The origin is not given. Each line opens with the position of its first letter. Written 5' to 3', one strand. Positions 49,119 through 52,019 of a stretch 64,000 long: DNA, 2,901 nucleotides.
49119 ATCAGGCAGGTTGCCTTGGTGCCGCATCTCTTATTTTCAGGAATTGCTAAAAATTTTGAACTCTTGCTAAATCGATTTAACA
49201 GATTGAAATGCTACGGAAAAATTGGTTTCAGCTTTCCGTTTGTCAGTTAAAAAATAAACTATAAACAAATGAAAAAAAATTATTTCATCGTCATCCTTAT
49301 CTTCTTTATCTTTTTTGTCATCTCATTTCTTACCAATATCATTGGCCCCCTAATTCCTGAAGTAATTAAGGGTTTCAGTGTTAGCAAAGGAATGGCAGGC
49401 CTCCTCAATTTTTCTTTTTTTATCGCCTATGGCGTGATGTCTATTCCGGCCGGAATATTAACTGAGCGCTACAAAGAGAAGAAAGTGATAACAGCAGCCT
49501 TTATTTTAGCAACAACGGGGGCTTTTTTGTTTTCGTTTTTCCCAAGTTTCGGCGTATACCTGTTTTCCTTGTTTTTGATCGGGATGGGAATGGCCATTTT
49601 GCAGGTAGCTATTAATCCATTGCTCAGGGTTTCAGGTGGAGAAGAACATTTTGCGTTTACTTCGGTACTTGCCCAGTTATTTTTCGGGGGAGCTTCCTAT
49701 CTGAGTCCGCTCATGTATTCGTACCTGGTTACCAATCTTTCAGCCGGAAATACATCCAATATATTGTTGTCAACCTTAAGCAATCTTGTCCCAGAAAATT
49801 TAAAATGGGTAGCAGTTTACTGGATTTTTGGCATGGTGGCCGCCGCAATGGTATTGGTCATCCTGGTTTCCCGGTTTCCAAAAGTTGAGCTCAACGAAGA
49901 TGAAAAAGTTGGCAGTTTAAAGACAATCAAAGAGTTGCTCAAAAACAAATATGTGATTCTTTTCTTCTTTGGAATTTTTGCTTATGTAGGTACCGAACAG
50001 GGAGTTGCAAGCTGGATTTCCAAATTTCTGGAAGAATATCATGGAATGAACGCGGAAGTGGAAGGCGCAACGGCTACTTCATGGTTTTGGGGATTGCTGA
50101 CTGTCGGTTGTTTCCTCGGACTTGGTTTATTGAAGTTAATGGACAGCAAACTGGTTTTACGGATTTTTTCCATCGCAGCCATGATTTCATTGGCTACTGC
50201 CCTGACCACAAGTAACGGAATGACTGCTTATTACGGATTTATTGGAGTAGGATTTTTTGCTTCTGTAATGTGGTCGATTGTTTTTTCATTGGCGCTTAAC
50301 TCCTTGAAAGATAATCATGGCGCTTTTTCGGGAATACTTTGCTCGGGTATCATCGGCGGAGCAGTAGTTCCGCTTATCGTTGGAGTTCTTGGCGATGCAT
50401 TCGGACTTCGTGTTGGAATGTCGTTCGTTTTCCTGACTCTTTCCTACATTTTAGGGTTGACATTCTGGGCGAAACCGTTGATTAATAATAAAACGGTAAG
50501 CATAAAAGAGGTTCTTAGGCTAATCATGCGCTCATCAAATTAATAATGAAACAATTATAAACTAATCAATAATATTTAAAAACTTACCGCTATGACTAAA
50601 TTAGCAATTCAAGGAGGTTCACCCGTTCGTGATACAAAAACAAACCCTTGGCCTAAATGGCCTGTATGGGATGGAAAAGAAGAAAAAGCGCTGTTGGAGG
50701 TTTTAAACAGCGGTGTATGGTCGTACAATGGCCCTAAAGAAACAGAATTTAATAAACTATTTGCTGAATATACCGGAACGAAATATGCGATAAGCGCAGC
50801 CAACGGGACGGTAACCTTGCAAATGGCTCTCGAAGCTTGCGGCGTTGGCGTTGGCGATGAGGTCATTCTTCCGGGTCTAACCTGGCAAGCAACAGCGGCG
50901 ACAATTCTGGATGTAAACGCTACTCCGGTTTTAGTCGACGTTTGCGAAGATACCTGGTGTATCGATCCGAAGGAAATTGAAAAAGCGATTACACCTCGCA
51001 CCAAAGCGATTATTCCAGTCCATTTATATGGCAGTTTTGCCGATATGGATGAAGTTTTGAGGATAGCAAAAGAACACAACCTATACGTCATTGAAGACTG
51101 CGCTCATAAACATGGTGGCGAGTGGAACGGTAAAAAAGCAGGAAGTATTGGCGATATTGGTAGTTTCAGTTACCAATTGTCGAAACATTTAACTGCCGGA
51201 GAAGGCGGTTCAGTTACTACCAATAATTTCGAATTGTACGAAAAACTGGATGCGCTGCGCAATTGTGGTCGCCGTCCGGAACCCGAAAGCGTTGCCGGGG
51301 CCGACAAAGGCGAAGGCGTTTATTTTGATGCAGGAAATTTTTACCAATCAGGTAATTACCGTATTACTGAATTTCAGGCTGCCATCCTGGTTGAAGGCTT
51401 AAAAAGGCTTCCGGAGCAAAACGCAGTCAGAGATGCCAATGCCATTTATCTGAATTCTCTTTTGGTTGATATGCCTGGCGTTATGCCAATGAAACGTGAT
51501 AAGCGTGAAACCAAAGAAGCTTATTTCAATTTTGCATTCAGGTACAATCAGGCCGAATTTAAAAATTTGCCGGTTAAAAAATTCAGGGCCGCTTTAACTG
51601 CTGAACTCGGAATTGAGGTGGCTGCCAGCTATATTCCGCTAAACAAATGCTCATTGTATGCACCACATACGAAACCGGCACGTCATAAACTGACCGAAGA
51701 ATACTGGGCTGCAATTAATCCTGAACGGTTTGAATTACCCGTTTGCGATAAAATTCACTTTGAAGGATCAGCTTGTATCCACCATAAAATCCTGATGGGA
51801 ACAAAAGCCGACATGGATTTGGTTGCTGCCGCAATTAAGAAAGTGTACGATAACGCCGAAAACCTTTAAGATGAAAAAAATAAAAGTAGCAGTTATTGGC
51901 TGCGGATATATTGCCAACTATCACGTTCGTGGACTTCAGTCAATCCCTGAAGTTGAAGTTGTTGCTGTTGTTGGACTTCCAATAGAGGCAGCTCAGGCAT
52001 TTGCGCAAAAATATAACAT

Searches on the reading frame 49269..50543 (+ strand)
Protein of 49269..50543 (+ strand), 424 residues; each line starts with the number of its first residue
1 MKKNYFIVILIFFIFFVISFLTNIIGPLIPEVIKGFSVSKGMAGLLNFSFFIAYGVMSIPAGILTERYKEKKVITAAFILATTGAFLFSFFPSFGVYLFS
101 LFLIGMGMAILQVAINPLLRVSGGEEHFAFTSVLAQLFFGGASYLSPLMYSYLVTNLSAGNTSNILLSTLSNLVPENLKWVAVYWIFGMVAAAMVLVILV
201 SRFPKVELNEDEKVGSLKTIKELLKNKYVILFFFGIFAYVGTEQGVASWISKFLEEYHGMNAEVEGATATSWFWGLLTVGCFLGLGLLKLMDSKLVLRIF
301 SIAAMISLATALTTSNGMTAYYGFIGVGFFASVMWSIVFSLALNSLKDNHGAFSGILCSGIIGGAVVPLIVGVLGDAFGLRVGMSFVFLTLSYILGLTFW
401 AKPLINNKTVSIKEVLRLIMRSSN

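Call 63: search_protein_families(library=pfam, proteins=[window:49269-50543:+], max_evalue=0.001)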
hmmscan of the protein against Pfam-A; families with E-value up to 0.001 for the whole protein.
window:49269-50543:+ (424 aa): 1 family
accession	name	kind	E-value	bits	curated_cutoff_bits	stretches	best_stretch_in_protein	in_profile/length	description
PF07690.21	MFS_1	-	5e-32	111.6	33.4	1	11-356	1-334/347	Major Facilitator Superfamily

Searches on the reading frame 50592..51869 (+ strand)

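Call 63: search_protein_families(library=pfam, proteins=[window:50592-51869:+], max_evalue=0.001)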
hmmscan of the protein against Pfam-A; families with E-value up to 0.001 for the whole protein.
window:50592-51869:+ (425 aa): 3 families
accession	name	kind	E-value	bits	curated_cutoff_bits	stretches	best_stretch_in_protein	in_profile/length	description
PF01041.23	DegT_DnrJ_EryC1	-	1.3e-97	327.7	19.8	1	28-373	5-336/360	DegT/DnrJ/EryC1/StrS aminotransferase family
PF00155.27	Aminotran_1_2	-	3.8e-08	33.3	19.7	1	44-176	37-192/361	Aminotransferase class I and II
PF01053.26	Cys_Met_Meta_PP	-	8.3e-05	21.7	27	1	47-222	51-225/381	Cys/Met metabolism PLP-dependent enzyme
